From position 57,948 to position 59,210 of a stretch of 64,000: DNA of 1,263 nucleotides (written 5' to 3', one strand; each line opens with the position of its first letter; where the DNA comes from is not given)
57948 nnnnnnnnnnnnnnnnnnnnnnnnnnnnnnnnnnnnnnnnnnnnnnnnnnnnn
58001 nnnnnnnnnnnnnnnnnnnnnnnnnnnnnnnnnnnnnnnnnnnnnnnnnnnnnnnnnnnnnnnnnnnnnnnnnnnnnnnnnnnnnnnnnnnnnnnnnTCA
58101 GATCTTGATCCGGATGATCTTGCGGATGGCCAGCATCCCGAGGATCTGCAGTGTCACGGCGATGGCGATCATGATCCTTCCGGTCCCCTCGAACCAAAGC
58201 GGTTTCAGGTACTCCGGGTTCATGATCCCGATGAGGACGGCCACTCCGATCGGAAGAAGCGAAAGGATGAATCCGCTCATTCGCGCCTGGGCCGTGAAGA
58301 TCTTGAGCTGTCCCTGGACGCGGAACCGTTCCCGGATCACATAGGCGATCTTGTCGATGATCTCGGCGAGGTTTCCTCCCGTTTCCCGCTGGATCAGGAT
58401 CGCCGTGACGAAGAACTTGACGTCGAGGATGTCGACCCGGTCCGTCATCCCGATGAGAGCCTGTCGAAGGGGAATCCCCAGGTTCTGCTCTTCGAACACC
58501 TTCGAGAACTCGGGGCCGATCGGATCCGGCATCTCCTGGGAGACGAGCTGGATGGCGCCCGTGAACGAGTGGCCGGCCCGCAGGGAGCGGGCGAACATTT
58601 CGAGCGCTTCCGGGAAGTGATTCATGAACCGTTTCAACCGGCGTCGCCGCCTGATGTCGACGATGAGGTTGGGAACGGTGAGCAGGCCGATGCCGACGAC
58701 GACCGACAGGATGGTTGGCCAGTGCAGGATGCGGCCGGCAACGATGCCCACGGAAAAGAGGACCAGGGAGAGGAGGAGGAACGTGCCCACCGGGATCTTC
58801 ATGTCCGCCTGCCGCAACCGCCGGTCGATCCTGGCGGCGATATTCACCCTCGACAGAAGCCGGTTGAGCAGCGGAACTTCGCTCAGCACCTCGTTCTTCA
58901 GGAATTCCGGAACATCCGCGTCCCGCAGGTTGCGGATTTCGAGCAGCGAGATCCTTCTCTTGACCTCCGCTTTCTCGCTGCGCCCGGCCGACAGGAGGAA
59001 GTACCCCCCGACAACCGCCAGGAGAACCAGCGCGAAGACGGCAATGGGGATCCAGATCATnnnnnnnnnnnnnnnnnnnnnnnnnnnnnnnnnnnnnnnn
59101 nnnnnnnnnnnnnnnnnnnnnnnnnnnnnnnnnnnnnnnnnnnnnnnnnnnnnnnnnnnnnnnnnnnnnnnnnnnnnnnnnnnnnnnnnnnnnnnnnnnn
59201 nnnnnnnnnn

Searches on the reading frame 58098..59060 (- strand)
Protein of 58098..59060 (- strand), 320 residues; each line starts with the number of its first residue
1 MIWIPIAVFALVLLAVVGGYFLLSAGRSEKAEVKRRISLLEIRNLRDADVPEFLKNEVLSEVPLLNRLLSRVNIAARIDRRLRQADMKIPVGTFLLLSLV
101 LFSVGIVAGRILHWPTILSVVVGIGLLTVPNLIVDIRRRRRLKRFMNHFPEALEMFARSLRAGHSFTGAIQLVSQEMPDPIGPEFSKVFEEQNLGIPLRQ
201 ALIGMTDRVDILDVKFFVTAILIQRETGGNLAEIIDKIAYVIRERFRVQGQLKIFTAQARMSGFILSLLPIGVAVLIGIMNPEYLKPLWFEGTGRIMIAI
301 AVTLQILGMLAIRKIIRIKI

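Call 64: find_encoding_contigs(protein=window:58098-59060:-, flank=2000, max_places=6)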
Protein window:58098-59060:- (320 aa): no gene with exactly this product is on record in the collection.
